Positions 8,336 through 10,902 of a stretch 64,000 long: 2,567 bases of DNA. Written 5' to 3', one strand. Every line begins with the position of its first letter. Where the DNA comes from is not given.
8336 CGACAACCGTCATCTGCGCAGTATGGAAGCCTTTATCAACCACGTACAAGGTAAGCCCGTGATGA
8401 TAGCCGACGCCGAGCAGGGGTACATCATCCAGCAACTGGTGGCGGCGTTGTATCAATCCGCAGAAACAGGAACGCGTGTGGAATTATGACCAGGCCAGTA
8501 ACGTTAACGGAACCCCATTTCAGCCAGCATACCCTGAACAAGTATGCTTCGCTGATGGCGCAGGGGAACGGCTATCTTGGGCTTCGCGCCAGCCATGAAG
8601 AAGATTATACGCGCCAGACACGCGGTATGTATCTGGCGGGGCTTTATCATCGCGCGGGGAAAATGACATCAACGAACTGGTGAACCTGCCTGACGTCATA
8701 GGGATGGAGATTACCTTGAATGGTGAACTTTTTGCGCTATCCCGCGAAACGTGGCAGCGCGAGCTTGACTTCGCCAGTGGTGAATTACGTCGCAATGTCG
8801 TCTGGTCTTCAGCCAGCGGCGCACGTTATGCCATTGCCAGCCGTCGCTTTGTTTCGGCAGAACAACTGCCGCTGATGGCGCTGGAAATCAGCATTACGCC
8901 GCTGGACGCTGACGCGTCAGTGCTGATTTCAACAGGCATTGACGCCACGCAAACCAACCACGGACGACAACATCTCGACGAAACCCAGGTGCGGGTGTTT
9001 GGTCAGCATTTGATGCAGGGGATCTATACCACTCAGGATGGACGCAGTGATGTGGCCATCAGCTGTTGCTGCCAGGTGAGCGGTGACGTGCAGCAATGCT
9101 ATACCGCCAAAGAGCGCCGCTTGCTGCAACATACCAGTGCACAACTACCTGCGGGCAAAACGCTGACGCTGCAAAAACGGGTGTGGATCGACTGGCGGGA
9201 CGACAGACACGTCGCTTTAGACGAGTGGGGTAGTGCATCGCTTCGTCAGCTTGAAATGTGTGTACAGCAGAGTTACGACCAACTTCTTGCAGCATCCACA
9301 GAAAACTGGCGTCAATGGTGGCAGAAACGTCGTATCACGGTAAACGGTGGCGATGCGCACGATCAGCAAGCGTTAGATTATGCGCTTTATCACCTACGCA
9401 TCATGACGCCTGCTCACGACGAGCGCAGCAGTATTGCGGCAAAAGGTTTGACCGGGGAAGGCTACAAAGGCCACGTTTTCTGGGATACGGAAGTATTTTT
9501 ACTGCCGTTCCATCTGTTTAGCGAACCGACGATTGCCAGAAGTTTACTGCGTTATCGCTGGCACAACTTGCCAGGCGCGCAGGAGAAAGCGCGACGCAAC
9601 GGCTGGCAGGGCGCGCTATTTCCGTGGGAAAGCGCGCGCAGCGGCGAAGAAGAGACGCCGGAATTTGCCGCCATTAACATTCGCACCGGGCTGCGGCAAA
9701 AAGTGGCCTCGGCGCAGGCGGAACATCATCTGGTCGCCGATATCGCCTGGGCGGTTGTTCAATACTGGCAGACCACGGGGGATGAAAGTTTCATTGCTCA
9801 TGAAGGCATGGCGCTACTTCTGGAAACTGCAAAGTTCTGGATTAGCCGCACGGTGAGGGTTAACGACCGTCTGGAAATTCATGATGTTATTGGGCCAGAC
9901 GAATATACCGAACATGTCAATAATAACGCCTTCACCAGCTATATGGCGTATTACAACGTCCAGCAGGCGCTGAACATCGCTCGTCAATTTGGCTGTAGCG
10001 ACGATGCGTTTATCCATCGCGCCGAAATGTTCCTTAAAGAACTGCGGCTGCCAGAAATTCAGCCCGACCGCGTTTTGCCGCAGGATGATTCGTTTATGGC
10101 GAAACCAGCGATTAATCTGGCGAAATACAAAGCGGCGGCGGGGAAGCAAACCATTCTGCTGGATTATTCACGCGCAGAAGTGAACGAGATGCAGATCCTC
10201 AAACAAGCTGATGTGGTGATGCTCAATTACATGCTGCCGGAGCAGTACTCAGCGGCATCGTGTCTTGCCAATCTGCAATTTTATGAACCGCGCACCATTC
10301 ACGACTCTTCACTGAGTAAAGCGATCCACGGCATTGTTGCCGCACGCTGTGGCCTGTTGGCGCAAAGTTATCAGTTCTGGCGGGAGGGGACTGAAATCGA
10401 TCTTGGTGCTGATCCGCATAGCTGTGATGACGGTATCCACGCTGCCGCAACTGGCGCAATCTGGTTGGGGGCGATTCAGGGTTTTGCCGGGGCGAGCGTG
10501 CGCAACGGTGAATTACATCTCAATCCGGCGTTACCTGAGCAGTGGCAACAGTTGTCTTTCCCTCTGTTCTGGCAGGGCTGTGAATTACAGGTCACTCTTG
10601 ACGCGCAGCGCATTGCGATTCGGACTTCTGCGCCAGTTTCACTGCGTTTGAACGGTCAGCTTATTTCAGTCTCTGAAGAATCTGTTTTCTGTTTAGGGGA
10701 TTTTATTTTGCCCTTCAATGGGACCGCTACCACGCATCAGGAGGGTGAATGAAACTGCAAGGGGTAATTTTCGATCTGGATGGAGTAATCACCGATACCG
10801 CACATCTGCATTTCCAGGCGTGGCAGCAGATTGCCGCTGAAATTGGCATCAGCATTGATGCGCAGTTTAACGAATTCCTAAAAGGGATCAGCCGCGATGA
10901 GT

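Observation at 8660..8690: ycjT (GH65 phosphorylase) is interrupted by a single-base deletion in an A-run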

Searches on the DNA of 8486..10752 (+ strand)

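Call 3: search_dna_similar(query=window:8486-10752:+, collection=ecoli_genomes, mode=near, max_rows=30)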
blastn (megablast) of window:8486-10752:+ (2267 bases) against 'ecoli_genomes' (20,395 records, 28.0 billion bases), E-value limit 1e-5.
Records with a match: 4983; places in all: 4986; records where one place covers at least 80% of the query: 4953.
Genomes with a match: 4983 of 5426; with a place that covers at least 80% of the query: 4953. Places per genome that has any: lowest 1, median 1, highest 2. On chromosomes: 4980 places; on plasmids: 6.
Best place of each record, by identity: >=99% 113; 95-99% 322; 90-95% 4528; 80-90% 20.
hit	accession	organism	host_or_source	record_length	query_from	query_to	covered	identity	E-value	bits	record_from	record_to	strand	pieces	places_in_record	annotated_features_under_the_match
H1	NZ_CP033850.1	Escherichia coli strain FDAARGOS_497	Homo sapiens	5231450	1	2267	100%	100.0%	0e+0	4181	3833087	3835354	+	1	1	ycjT: glycoside hydrolase family 65 protein | ycjS: Gfo/Idh/MocA family protein | pgmB: beta-phosphoglucomutase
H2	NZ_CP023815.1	Escherichia coli strain IMT16316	wild bird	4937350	1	2267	100%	100.0%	0e+0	4181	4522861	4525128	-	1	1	ycjT: glycoside hydrolase family 65 protein | pgmB: beta-phosphoglucomutase | ycjS: Gfo/Idh/MocA family protein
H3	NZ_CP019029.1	Escherichia coli strain Ecol_881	Homo sapiens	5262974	1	2267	100%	100.0%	0e+0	4181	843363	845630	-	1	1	ycjT: glycoside hydrolase family 65 protein | pgmB: beta-phosphoglucomutase | ycjS: Gfo/Idh/MocA family protein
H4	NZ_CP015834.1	Escherichia coli strain MS6198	Homo sapiens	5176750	1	2267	100%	100.0%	0e+0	4181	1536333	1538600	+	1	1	ycjT: glycoside hydrolase family 65 protein | ycjS: Gfo/Idh/MocA family protein | pgmB: beta-phosphoglucomutase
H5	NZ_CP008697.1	Escherichia coli strain ST648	Homo sapiens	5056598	1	2267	100%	100.0%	0e+0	4181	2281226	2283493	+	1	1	ycjT: glycoside hydrolase family 65 protein | ycjS: Gfo/Idh/MocA family protein | pgmB: beta-phosphoglucomutase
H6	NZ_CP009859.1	Escherichia coli strain ECONIH1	rectal swab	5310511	1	2267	100%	100.0%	0e+0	4181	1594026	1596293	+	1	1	ycjT: glycoside hydrolase family 65 protein | ycjS: Gfo/Idh/MocA family protein | pgmB: beta-phosphoglucomutase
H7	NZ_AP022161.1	Escherichia coli strain WP5-S18-ESBL-08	-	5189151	1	2267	100%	100.0%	0e+0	4181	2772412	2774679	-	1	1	ycjT: glycoside hydrolase family 65 protein | pgmB: beta-phosphoglucomutase | ycjS: Gfo/Idh/MocA family protein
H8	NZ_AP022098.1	Escherichia coli strain WP4-S18-ESBL-09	-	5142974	1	2267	100%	100.0%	0e+0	4181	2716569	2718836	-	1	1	ycjT: glycoside hydrolase family 65 protein | pgmB: beta-phosphoglucomutase | ycjS: Gfo/Idh/MocA family protein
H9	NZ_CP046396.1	Escherichia coli strain ampC_0069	Homo sapiens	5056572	1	2267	100%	100.0%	0e+0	4181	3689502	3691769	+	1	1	ycjT: glycoside hydrolase family 65 protein | ycjS: Gfo/Idh/MocA family protein | pgmB: beta-phosphoglucomutase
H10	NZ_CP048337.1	Escherichia coli strain 142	environment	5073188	1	2267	100%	100.0%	0e+0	4181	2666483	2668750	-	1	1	ycjT: glycoside hydrolase family 65 protein | pgmB: beta-phosphoglucomutase | ycjS: Gfo/Idh/MocA family protein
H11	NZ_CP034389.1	Escherichia coli strain RS571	Homo sapiens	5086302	1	2267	100%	100.0%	0e+0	4181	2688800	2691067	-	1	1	ycjT: glycoside hydrolase family 65 protein | pgmB: beta-phosphoglucomutase | ycjS: Gfo/Idh/MocA family protein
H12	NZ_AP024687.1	Escherichia coli strain FUJ80154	Homo sapiens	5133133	1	2267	100%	100.0%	0e+0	4181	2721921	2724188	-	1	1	ycjT: glycoside hydrolase family 65 protein | pgmB: beta-phosphoglucomutase | ycjS: Gfo/Idh/MocA family protein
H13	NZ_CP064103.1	Escherichia coli strain IR53017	Homo sapiens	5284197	1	2267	100%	100.0%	0e+0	4181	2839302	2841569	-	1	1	ycjT: glycoside hydrolase family 65 protein | pgmB: beta-phosphoglucomutase | ycjS: Gfo/Idh/MocA family protein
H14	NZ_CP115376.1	Escherichia coli strain CUVET20-PYO4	dog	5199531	1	2267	100%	100.0%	0e+0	4181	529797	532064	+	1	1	ycjT: glycoside hydrolase family 65 protein | ycjS: Gfo/Idh/MocA family protein | pgmB: beta-phosphoglucomutase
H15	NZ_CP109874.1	Escherichia coli strain EC488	Homo sapiens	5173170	1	2267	100%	100.0%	0e+0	4181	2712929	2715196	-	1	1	ycjT: glycoside hydrolase family 65 protein | pgmB: beta-phosphoglucomutase | ycjS: Gfo/Idh/MocA family protein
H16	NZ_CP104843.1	Escherichia coli strain DFL.5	pantropical spotted dolphin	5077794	1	2267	100%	100.0%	0e+0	4181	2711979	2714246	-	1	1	ycjT: glycoside hydrolase family 65 protein | pgmB: beta-phosphoglucomutase | ycjS: D-glucoside 3-dehydrogenase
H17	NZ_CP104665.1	Escherichia coli strain 2021CK-00607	Homo sapiens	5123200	1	2267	100%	100.0%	0e+0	4181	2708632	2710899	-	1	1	ycjT: glycoside hydrolase family 65 protein | pgmB: beta-phosphoglucomutase | ycjS: D-glucoside 3-dehydrogenase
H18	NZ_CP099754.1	Escherichia coli strain 806883-9-2019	Homo sapiens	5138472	1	2267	100%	100.0%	0e+0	4181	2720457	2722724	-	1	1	ycjT: glycoside hydrolase family 65 protein | pgmB: beta-phosphoglucomutase | ycjS: D-glucoside 3-dehydrogenase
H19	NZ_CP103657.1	Escherichia coli strain 3150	Homo sapiens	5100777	1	2267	100%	100.0%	0e+0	4181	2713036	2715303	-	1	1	ycjT: glycoside hydrolase family 65 protein | pgmB: beta-phosphoglucomutase | ycjS: D-glucoside 3-dehydrogenase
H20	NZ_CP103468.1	Escherichia coli strain 4973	Homo sapiens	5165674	1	2267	100%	100.0%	0e+0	4181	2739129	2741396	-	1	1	ycjT: glycoside hydrolase family 65 protein | pgmB: beta-phosphoglucomutase | ycjS: D-glucoside 3-dehydrogenase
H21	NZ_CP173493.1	Escherichia coli strain 98218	Homo sapiens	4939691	1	2267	100%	100.0%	0e+0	4181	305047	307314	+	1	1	ycjT: glycoside hydrolase family 65 protein | ycjS: Gfo/Idh/MocA family protein | pgmB: beta-phosphoglucomutase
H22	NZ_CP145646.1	Escherichia coli strain S1-IND-02-A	Homo sapiens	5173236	1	2267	100%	100.0%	0e+0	4181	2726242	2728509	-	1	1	ycjT: glycoside hydrolase family 65 protein | pgmB: beta-phosphoglucomutase | ycjS: Gfo/Idh/MocA family protein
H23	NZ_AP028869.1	Escherichia coli strain JBEHAAB-19-0176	Homo sapiens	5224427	1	2267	100%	100.0%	0e+0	4181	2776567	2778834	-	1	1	ycjT: glycoside hydrolase family 65 protein | pgmB: beta-phosphoglucomutase | ycjS: Gfo/Idh/MocA family protein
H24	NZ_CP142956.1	Escherichia coli strain EC200461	Homo sapiens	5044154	1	2267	100%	100.0%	0e+0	4181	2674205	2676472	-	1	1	ycjT: glycoside hydrolase family 65 protein | pgmB: beta-phosphoglucomutase | ycjS: Gfo/Idh/MocA family protein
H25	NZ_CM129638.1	Escherichia coli strain 1532MA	Homo sapiens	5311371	1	2267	100%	100.0%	0e+0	4181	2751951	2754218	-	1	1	ycjT: glycoside hydrolase family 65 protein | pgmB: beta-phosphoglucomutase | ycjS: Gfo/Idh/MocA family protein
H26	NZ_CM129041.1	Escherichia coli strain 500010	Homo sapiens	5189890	1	2267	100%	100.0%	0e+0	4181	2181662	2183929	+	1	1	ycjT: glycoside hydrolase family 65 protein | ycjS: Gfo/Idh/MocA family protein | pgmB: beta-phosphoglucomutase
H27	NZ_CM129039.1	Escherichia coli strain 500111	Homo sapiens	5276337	1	2267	100%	100.0%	0e+0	4181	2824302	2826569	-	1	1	ycjT: glycoside hydrolase family 65 protein | pgmB: beta-phosphoglucomutase | ycjS: Gfo/Idh/MocA family protein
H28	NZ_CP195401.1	Escherichia coli strain 20AR0192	Homo sapiens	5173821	1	2267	100%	100.0%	0e+0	4181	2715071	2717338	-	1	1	ycjT: glycoside hydrolase family 65 protein | pgmB: beta-phosphoglucomutase | ycjS: Gfo/Idh/MocA family protein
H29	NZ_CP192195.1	Escherichia coli strain DSM 101139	clinical sample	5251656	1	2267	100%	100.0%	0e+0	4181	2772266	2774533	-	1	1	ycjT: glycoside hydrolase family 65 protein | pgmB: beta-phosphoglucomutase | ycjS: Gfo/Idh/MocA family protein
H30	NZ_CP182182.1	Escherichia coli strain EC19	pig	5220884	1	2267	100%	100.0%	0e+0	4181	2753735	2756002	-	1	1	ycjT: glycoside hydrolase family 65 protein | pgmB: beta-phosphoglucomutase | ycjS: Gfo/Idh/MocA family protein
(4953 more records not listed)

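Call 5: get_annotated_region(hit=H1, flank=3000)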
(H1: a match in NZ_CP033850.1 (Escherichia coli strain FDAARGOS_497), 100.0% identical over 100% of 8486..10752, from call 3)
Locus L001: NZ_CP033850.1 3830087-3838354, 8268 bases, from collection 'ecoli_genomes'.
description: Escherichia coli strain FDAARGOS_497 chromosome, complete genome
organism: Escherichia coli strain FDAARGOS_497 (NCBI taxid 562)
replicon: chromosome; assembly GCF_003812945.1
host: Homo sapiens; source: UCC isolate; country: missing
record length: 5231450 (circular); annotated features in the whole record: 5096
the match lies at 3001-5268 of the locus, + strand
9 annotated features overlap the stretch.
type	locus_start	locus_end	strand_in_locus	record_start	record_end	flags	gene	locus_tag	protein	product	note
CDS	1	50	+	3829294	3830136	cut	ycjP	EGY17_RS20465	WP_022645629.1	carbohydrate ABC transporter permease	-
CDS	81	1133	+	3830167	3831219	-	ycjQ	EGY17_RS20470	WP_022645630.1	zinc-dependent alcohol dehydrogenase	-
CDS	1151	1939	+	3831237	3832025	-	ycjR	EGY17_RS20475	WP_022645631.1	sugar phosphate isomerase/epimerase family protein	-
CDS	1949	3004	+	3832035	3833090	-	ycjS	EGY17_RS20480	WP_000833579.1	Gfo/Idh/MocA family protein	-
CDS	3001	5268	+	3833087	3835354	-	ycjT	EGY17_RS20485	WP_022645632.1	glycoside hydrolase family 65 protein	-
CDS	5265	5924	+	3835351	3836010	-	pgmB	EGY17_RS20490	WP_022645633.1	beta-phosphoglucomutase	-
CDS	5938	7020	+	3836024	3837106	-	-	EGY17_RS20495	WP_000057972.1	ABC transporter ATP-binding protein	-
CDS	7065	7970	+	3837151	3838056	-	ompG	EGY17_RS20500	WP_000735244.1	monomeric porin OmpG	-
CDS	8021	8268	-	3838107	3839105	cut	ycjW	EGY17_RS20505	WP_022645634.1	LacI family DNA-binding transcriptional regulator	-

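Call 6: get_annotated_region(hit=H5, flank=500)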
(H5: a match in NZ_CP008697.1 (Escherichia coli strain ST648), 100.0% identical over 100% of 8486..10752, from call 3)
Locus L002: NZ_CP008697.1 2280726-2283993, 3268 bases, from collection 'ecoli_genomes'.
description: Escherichia coli strain ST648 isolate Pleural Effusion of Patients with Empyema Thoracis chromosome, complete genome
organism: Escherichia coli strain ST648 (NCBI taxid 562)
replicon: chromosome; assembly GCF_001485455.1
host: Homo sapiens; source: Pleural Effusion; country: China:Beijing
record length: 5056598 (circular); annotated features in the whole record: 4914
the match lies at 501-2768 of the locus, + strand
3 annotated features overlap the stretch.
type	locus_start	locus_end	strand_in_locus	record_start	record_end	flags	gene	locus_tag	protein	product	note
CDS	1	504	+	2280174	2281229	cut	ycjS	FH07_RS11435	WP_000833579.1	Gfo/Idh/MocA family protein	-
CDS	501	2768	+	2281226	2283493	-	ycjT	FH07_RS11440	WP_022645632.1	glycoside hydrolase family 65 protein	-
CDS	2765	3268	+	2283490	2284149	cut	pgmB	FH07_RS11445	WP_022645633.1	beta-phosphoglucomutase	-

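Call 8: search_dna_similar(query=window:8630-8700:+, collection=ecoli_genomes, mode=near, max_rows=40)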
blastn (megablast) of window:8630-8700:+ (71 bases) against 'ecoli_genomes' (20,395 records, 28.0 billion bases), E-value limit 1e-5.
Records with a match: 213; places in all: 213; records where one place covers at least 80% of the query: 213.
Genomes with a match: 213 of 5426; with a place that covers at least 80% of the query: 213. Places per genome that has any: lowest 1, median 1, highest 1. On chromosomes: 213 places; on plasmids: 0.
Best place of each record, by identity: 95-99% 213.
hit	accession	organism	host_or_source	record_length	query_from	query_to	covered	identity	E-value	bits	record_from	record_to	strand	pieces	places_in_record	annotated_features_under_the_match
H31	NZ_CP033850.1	Escherichia coli strain FDAARGOS_497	Homo sapiens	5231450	1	71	100%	98.6%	9e-27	126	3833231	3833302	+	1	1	ycjT: glycoside hydrolase family 65 protein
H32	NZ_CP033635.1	Escherichia coli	chicken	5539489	1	71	100%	98.6%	9e-27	126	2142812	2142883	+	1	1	ycjT: glycoside hydrolase family 65 protein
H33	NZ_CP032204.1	Escherichia coli strain AR_0013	missing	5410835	1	71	100%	98.6%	9e-27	126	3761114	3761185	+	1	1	ycjT: glycoside hydrolase family 65 protein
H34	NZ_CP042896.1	Escherichia coli strain CFSAN061771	missing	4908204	1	71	100%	98.6%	9e-27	126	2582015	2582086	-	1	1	ycjT: glycoside hydrolase family 65 protein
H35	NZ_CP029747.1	Escherichia coli strain 2016C-3878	Homo sapiens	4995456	1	71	100%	98.6%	9e-27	126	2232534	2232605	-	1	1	ycjT: glycoside hydrolase family 65 protein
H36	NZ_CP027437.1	Escherichia coli strain 2012C-4221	missing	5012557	1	71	100%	98.6%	9e-27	126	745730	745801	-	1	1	ycjT: kojibiose phosphorylase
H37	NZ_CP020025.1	Escherichia coli strain WB61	Rupornis magnirostris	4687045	1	71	100%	98.6%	9e-27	126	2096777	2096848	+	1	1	ycjT: glycoside hydrolase family 65 protein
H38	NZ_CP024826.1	Escherichia coli strain CREC-544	Homo sapiens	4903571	1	71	100%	98.6%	9e-27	126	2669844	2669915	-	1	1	ycjT: glycoside hydrolase family 65 protein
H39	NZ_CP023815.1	Escherichia coli strain IMT16316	wild bird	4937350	1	71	100%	98.6%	9e-27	126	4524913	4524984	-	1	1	ycjT: glycoside hydrolase family 65 protein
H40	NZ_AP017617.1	Escherichia coli strain MRY15-117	Bos taurus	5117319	1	71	100%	98.6%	9e-27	126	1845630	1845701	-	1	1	ycjT: glycoside hydrolase family 65 protein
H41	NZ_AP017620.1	Escherichia coli strain MRY15-131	Bos taurus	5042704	1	71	100%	98.6%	9e-27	126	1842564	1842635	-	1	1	ycjT: glycoside hydrolase family 65 protein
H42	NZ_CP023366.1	Escherichia coli strain 1428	canine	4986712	1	71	100%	98.6%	9e-27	126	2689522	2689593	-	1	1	ycjT: glycoside hydrolase family 65 protein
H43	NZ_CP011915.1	Escherichia coli strain PSUO2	Gallus gallus domesticus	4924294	1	71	100%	98.6%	9e-27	126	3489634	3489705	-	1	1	ycjT: glycoside hydrolase family 65 protein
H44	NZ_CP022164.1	Escherichia coli strain M160133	Homo sapiens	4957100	1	71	100%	98.6%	9e-27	126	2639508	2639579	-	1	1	ycjT: glycoside hydrolase family 65 protein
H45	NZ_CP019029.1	Escherichia coli strain Ecol_881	Homo sapiens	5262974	1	71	100%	98.6%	9e-27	126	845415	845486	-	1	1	ycjT: glycoside hydrolase family 65 protein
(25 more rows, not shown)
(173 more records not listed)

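Call 34: search_dna_similar(query=L006:1-6843:+, collection=ecoli_genomes, mode=near, max_rows=8)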
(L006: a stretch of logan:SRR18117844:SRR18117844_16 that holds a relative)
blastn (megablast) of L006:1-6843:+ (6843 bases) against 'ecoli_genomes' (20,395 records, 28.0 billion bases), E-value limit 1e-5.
Records with a match: 5002; places in all: 5011; records where one place covers at least 80% of the query: 4946.
Genomes with a match: 5002 of 5426; with a place that covers at least 80% of the query: 4946. Places per genome that has any: lowest 1, median 1, highest 2. On chromosomes: 5005 places; on plasmids: 6.
Best place of each record, by identity: >=99% 5; 95-99% 3818; 90-95% 1179.
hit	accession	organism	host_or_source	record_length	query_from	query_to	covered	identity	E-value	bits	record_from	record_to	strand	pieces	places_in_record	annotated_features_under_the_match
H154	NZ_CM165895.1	Escherichia coli strain N32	Homo sapiens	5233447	1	6843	100%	100.0%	0e+0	12632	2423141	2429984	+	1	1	ycjN: ABC transporter substrate-binding protein | ycjS: D-glucoside 3-dehydrogenase | ycjQ: D-guloside 3-dehydrogenase | ycjO: carbohydrate ABC transporter permease | ycjP: carbohydrate ABC transporter permease | and 3 other names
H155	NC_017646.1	Escherichia coli O7:K1 str. CE10 strain CE10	Homo sapiens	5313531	1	6843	100%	100.0%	0e+0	12626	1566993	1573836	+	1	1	ycjN: ABC transporter substrate-binding protein | ycjS: Gfo/Idh/MocA family protein | ycjQ: zinc-dependent alcohol dehydrogenase | ycjO: carbohydrate ABC transporter permease | ycjP: carbohydrate ABC transporter permease | and 3 other names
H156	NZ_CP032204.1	Escherichia coli strain AR_0013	missing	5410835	1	6843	100%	100.0%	0e+0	12622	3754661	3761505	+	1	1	ycjN: ABC transporter substrate-binding protein | ycjS: Gfo/Idh/MocA family protein | ycjQ: zinc-dependent alcohol dehydrogenase | ycjO: carbohydrate ABC transporter permease | ycjP: carbohydrate ABC transporter permease | and 3 other names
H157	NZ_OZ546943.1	Escherichia coli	Homo sapiens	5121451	1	6843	100%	100.0%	0e+0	12622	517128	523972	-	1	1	ycjN: ABC transporter substrate-binding protein | ycjS: D-glucoside 3-dehydrogenase | ycjQ: D-guloside 3-dehydrogenase | ycjO: carbohydrate ABC transporter permease | ycjP: carbohydrate ABC transporter permease | and 3 other names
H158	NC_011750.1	Escherichia coli IAI39 strain IAI39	-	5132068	1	6843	100%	100.0%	0e+0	12621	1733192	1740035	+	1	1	ycjN: ABC transporter substrate-binding protein | ycjS: Gfo/Idh/MocA family protein | ycjQ: zinc-dependent alcohol dehydrogenase | ycjO: carbohydrate ABC transporter permease | ycjP: carbohydrate ABC transporter permease | and 3 other names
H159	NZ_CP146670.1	Escherichia coli strain MS 21-1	Homo sapiens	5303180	1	6843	100%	98.6%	0e+0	12111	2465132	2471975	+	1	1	ycjN: ABC transporter substrate-binding protein | ycjS: Gfo/Idh/MocA family protein | ycjQ: zinc-dependent alcohol dehydrogenase | ycjO: carbohydrate ABC transporter permease | ycjP: carbohydrate ABC transporter permease | and 3 other names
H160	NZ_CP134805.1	Escherichia coli strain E7-1N7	agricultural environment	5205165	1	6843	100%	98.6%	0e+0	12100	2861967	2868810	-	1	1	ycjN: ABC transporter substrate-binding protein | ycjS: D-glucoside 3-dehydrogenase | ycjQ: D-guloside 3-dehydrogenase | ycjO: carbohydrate ABC transporter permease | ycjP: carbohydrate ABC transporter permease | and 3 other names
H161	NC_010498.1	Escherichia coli SMS-3-5 strain SMS-3-5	-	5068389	1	6843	100%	98.4%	0e+0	12039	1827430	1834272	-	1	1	ycjN: ABC transporter substrate-binding protein | ycjS: Gfo/Idh/MocA family protein | ycjQ: zinc-dependent alcohol dehydrogenase | ycjO: carbohydrate ABC transporter permease | ycjP: carbohydrate ABC transporter permease | and 3 other names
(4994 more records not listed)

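Call 44: search_dna_similar(query=L016:6145-6215:+, collection=ecoli_genomes, mode=near, max_rows=12)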
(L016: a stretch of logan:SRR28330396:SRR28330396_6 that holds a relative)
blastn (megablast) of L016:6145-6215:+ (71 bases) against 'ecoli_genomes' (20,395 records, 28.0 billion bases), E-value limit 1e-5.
Records with a match: 213; places in all: 213; records where one place covers at least 80% of the query: 213.
Genomes with a match: 213 of 5426; with a place that covers at least 80% of the query: 213. Places per genome that has any: lowest 1, median 1, highest 1. On chromosomes: 213 places; on plasmids: 0.
Best place of each record, by identity: >=99% 1; 95-99% 208; 90-95% 4.
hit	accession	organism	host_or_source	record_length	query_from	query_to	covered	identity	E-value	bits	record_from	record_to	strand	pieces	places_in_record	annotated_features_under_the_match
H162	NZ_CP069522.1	Escherichia coli strain FDAARGOS_1267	Homo sapiens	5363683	1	71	100%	100.0%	2e-28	132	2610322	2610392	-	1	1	ycjT: glycoside hydrolase family 65 protein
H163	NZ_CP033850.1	Escherichia coli strain FDAARGOS_497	Homo sapiens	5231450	1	71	100%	97.2%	4e-25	121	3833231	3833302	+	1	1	ycjT: glycoside hydrolase family 65 protein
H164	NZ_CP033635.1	Escherichia coli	chicken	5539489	1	71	100%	97.2%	4e-25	121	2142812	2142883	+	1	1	ycjT: glycoside hydrolase family 65 protein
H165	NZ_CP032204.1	Escherichia coli strain AR_0013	missing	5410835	1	71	100%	97.2%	4e-25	121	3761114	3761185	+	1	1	ycjT: glycoside hydrolase family 65 protein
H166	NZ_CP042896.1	Escherichia coli strain CFSAN061771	missing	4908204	1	71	100%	97.2%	4e-25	121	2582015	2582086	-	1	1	ycjT: glycoside hydrolase family 65 protein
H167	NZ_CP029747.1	Escherichia coli strain 2016C-3878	Homo sapiens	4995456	1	71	100%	97.2%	4e-25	121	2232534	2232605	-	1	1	ycjT: glycoside hydrolase family 65 protein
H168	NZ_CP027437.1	Escherichia coli strain 2012C-4221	missing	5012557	1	71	100%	97.2%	4e-25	121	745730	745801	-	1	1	ycjT: kojibiose phosphorylase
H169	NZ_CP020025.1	Escherichia coli strain WB61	Rupornis magnirostris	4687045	1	71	100%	97.2%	4e-25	121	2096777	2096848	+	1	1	ycjT: glycoside hydrolase family 65 protein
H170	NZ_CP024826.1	Escherichia coli strain CREC-544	Homo sapiens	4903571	1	71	100%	97.2%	4e-25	121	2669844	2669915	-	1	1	ycjT: glycoside hydrolase family 65 protein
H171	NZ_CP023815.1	Escherichia coli strain IMT16316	wild bird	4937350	1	71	100%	97.2%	4e-25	121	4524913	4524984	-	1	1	ycjT: glycoside hydrolase family 65 protein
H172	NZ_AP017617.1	Escherichia coli strain MRY15-117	Bos taurus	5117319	1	71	100%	97.2%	4e-25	121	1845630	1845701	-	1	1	ycjT: glycoside hydrolase family 65 protein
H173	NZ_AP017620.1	Escherichia coli strain MRY15-131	Bos taurus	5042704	1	71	100%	97.2%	4e-25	121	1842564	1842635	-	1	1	ycjT: glycoside hydrolase family 65 protein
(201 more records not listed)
